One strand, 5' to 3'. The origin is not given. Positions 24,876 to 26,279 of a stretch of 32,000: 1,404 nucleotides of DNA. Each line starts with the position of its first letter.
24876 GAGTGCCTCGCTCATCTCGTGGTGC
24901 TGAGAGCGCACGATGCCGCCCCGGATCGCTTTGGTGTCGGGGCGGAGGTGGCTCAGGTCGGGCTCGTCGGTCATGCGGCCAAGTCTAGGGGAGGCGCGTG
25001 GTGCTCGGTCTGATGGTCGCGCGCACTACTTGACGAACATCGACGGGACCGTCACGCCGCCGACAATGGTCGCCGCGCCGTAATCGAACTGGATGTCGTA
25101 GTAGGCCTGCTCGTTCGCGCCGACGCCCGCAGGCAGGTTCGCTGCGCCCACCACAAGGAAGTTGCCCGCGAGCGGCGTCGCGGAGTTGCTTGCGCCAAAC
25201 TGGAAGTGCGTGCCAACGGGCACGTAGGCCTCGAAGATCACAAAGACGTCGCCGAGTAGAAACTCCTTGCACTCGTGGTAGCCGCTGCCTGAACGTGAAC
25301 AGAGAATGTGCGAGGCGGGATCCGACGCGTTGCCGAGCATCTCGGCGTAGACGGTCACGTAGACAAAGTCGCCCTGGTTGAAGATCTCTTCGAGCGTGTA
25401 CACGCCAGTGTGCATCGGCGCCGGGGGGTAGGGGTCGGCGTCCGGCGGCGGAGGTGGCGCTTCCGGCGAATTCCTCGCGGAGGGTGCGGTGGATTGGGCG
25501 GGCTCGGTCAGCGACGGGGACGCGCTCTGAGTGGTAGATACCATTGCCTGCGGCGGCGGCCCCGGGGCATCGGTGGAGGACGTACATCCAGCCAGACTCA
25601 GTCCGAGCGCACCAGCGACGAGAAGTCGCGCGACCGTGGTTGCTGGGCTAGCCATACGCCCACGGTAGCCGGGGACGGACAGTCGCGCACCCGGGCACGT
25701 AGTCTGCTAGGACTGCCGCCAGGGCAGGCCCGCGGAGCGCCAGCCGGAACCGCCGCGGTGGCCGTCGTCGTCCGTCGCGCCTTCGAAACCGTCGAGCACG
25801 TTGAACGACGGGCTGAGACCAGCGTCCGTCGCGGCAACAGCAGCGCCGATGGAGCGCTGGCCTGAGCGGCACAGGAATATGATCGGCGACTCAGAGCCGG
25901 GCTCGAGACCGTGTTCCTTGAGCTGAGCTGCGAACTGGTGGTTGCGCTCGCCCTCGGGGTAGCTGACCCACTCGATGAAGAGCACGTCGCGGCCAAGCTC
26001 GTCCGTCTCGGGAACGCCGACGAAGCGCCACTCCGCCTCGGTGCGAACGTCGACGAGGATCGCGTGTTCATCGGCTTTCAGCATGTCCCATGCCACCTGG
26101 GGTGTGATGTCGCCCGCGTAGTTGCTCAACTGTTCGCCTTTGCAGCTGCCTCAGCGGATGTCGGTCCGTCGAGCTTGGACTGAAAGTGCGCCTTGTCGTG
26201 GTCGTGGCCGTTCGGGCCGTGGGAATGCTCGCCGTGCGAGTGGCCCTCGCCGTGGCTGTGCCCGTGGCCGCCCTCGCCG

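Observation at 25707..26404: Cys-Gly / His-rich 83-aa protein translationally coupled to a rhodanese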

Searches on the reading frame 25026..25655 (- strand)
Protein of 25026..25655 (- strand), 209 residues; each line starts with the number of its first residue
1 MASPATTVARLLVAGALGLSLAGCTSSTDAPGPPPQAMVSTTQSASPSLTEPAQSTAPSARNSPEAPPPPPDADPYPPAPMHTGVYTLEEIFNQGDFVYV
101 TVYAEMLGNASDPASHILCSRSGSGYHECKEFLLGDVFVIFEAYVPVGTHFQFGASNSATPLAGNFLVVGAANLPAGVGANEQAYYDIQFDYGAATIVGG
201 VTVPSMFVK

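Call 3: search_protein_families(library=pfam, proteins=[window:25026-25655:-], max_evalue=1)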
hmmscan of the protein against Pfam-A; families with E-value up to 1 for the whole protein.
window:25026-25655:- (209 aa): 0 families

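Call 4: search_protein_families(library=ncbifam, proteins=[window:25026-25655:-], max_evalue=1)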
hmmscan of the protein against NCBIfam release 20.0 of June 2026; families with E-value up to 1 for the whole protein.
window:25026-25655:- (209 aa): 4 families
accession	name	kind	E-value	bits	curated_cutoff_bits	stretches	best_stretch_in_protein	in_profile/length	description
NF041057.1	Rcas_1661_fam_Se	equivalog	0.073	12.6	190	1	18-78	6-68/247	Rcas_1661 family thioredoxin-like (seleno)lipoprotein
NF052551.1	EnvBioLpgNMYCTU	equivalog_domain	0.077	12.3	250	1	11-61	7-54/227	envelope biogenesis lipoprotein LpqN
NF011520.0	PRK14959.1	equivalog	0.11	11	798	1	20-88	385-451/624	DNA polymerase III subunits gamma and tau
NF053527.1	lipo_Cory_WKLS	subfamily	0.35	10.8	105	1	11-60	3-50/166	WKL family lipoprotein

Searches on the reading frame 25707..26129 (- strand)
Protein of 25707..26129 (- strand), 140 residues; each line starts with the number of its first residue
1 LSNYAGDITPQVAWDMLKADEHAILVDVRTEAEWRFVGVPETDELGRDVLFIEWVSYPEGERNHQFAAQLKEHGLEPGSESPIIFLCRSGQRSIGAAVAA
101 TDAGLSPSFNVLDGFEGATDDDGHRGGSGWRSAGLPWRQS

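Call 3: search_protein_families(library=pfam, proteins=[window:25707-26129:-], max_evalue=1)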
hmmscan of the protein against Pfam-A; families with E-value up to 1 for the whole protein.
window:25707-26129:- (140 aa): 1 family
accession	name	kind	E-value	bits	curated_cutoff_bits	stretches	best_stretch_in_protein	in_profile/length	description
PF00581.25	Rhodanese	-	4.2e-07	30.8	22.2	1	9-117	1-98/102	Rhodanese-like domain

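Call 4: search_protein_families(library=ncbifam, proteins=[window:25707-26129:-], max_evalue=1)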
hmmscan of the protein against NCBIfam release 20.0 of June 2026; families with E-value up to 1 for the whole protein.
window:25707-26129:- (140 aa): 3 families
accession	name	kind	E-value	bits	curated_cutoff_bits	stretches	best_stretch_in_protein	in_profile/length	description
NF006444.0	PRK08762.1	equivalog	0.0016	17.2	449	1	72-117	61-106/387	molybdopterin-synthase adenylyltransferase MoeB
NF005902.0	PRK07878.1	equivalog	0.0022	16.9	647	1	7-111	288-374/392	adenylyltransferase/sulfurtransferase MoeZ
NF001195.0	PRK00162.1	equivalog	0.0087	16.3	102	1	79-117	57-95/108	thiosulfate sulfurtransferase GlpE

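Call 14: find_related_loci(query=A2, collection=genome_contigs, flank=3000)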
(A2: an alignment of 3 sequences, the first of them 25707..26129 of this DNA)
Query A2 (140 aa) in genome_contigs; peptide patterns used: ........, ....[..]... (x = any residue, [..] = any of these).
599 stretches matched a pattern (row limit reached: there are more); 542 encode a relative of the query (tblastn E <= 1e-3); the best 80 are kept; 80 distinct loci.
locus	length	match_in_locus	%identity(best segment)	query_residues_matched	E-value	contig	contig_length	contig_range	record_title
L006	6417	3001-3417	73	1-139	3e-70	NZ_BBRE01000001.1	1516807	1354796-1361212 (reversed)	Demequina oxidasica strain NBRC 106264, whole genome shotgun sequence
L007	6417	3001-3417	74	1-139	4e-70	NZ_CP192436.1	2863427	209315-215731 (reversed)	Demequina aurantiaca strain ARC0220 chromosome, complete genome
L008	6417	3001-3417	73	1-139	2e-67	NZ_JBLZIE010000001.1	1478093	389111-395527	Demequina sp. SO4-13 Scaffold1, whole genome shotgun sequence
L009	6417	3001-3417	73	1-139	2e-66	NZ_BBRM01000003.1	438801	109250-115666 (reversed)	Demequina sp. NBRC 110056, whole genome shotgun sequence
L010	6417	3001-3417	71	1-139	1e-65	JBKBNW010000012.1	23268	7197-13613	MAG: Demequina sp. isolate 21H_022.bin.27 NODE_12_length_23268_cov_6.111423, whole genome shotgun sequence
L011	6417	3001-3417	71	1-139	2e-65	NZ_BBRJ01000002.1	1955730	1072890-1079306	Demequina sp. NBRC 110053, whole genome shotgun sequence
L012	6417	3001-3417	69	1-139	6e-65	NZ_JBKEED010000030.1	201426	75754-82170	MAG: Demequina sp. isolate VLC_003 k251_3330004, whole genome shotgun sequence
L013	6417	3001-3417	70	1-139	1e-64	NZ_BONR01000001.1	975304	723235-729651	Demequina activiva strain NBRC 110675 sequence1, whole genome shotgun sequence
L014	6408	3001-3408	64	3-140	8e-60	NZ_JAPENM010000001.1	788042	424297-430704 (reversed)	Aldersonia sp. NBC_00410 NBC_00410_16, whole genome shotgun sequence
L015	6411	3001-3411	64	3-139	3e-59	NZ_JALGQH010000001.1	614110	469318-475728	Rhodococcus sp. ARC_M6 NODE_1_length_614110_cov_30.529116, whole genome shotgun sequence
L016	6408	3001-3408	64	3-140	2e-58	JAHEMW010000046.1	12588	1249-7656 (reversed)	MAG: Demequinaceae bacterium isolate Ww84 NODE_10926_length_12588_cov_4.922916, whole genome shotgun sequence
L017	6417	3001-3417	61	2-140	3e-58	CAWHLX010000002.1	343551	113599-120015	MAG: uncultured Actinomycetota bacterium isolate MFD02416.bin.1.89 genome assembly, contig: contig_23012, whole genome s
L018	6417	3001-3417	65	1-139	1e-57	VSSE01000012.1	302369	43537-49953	Rhodococcus opacus strain DSM 44188 tig00000023, whole genome shotgun sequence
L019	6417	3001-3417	65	1-139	1e-57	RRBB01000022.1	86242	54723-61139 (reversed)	Rhodococcus sp. WS4 NODE_22_length_86242_cov_11.6994_ID_34415, whole genome shotgun sequence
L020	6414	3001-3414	67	2-140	1e-57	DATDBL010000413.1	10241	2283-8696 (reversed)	MAG TPA_asm: Aldersonia sp. isolate SMAG_U121 k141_551565, whole genome shotgun sequence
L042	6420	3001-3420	63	1-140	1e-54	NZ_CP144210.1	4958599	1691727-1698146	Pengzhenrongella phosphoraccumulans strain M0-14 chromosome, complete genome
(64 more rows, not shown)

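Call 15: search_solved_structures(query=window:25707-26129:-, show_alignments=1)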
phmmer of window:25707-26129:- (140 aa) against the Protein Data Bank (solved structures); distinct sequences matched with E-value up to 0.001: 4.
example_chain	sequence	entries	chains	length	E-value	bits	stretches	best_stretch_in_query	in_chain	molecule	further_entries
2fsx_A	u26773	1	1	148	1.1e-51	178.2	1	3-139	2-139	COG0607: Rhodanese-related sulfurtransferase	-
8w14_A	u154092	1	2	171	2.2e-21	79.9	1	3-139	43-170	Rhodanese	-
8tfs_A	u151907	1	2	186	3.7e-05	27.3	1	3-117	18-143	Rhodanese domain-containing protein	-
1vee_A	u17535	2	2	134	5.7e-05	26.7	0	12-138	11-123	proline-rich protein family | Putative protein At4g01050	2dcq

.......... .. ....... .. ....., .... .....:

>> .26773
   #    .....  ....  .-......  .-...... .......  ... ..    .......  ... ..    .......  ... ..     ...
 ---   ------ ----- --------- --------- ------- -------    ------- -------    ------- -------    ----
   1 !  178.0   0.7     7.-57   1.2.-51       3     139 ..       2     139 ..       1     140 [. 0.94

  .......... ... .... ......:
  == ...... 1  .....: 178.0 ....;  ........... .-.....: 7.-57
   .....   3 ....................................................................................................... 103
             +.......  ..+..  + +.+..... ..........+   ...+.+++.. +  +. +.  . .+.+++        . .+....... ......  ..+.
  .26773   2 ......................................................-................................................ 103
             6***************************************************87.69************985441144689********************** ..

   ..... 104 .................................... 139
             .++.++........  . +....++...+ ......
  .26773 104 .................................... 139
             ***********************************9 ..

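Call 61: find_encoding_contigs(protein=window:25707-26129:-, flank=3000, max_places=2)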
Protein window:25707-26129:- (140 aa): no gene with exactly this product is on record in the collection.

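Call 72: search_protein_families(library=pfam, proteins=[L042:2726-3004:+], max_evalue=0.1)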
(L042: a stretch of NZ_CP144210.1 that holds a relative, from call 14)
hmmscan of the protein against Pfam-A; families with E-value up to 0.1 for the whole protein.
L042:2726-3004:+ (92 aa): 2 families
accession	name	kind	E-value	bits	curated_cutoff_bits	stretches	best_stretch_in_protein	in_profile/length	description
PF08410.15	DUF1737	-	4.5e-21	74.9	24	1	20-66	3-51/53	Domain of unknown function (DUF1737)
PF17193.9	MukF_C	-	0.033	14.8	27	1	53-88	112-147/158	MukF C-terminal domain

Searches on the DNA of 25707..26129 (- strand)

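Call 28: search_rna_families(sources=[L014, L018, L029, L035, L043, L044, L046, L006, L007, L042, L062, L017, L001, L003, L086, L087, L089, L015, L034, L082], threshold=gathering)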
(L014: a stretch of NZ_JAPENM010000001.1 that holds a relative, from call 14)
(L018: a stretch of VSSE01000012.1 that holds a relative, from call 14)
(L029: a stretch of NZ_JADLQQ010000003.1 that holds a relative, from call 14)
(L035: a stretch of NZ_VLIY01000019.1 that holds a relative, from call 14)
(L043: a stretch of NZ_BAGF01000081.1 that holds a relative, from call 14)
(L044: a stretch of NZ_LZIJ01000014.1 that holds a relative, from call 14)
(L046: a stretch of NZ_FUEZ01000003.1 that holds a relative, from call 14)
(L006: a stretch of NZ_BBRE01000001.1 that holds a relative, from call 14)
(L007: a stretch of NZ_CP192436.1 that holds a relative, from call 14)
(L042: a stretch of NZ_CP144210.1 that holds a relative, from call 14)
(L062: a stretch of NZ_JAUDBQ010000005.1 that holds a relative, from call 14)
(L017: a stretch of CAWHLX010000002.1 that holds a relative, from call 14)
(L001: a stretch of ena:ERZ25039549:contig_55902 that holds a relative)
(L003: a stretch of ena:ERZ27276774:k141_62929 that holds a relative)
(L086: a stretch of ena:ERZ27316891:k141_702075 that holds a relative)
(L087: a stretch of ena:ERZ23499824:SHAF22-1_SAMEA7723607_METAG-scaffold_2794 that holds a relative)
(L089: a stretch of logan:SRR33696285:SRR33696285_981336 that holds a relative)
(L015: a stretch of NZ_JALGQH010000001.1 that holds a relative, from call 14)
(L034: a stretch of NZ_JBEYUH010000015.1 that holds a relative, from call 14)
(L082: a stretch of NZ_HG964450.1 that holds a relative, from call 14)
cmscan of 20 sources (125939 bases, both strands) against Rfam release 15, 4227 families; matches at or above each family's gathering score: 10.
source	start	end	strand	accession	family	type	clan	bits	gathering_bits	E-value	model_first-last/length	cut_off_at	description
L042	2389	2502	-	RF00634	SAM-IV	Cis-reg; riboswitch;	CL00012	119.1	38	3.6e-21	1-116/116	no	SAM (S-adenosyl methionine) riboswitch aptamer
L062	2415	2529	-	RF00634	SAM-IV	Cis-reg; riboswitch;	CL00012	112.3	38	1.2e-19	1-116/116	no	SAM (S-adenosyl methionine) riboswitch aptamer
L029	2832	2946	+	RF00634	SAM-IV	Cis-reg; riboswitch;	CL00012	110.1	38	4e-19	1-116/116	no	SAM (S-adenosyl methionine) riboswitch aptamer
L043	2867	2983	+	RF00634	SAM-IV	Cis-reg; riboswitch;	CL00012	105.6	38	4e-18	1-116/116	no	SAM (S-adenosyl methionine) riboswitch aptamer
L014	2832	2944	+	RF00634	SAM-IV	Cis-reg; riboswitch;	CL00012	103.8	38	1e-17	1-116/116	no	SAM (S-adenosyl methionine) riboswitch aptamer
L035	2837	2953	+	RF00634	SAM-IV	Cis-reg; riboswitch;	CL00012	100.3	38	6.4e-17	1-116/116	no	SAM (S-adenosyl methionine) riboswitch aptamer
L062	5481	5554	+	RF00005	tRNA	Gene; tRNA;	CL00001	61.7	29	1.2e-10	1-71/71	no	tRNA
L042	2621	2721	+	RF00162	SAM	Cis-reg; riboswitch;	CL00012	52.3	44.4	7.1e-09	1-108/108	no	SAM riboswitch aptamer (S box leader)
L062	2649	2751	+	RF00162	SAM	Cis-reg; riboswitch;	CL00012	50.1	44.4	3.2e-08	1-108/108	no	SAM riboswitch aptamer (S box leader)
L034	4653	4779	+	RF00174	Cobalamin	Cis-reg; riboswitch;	CL00101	50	31.5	3.2e-09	1-189/189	no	Cobalamin riboswitch aptamer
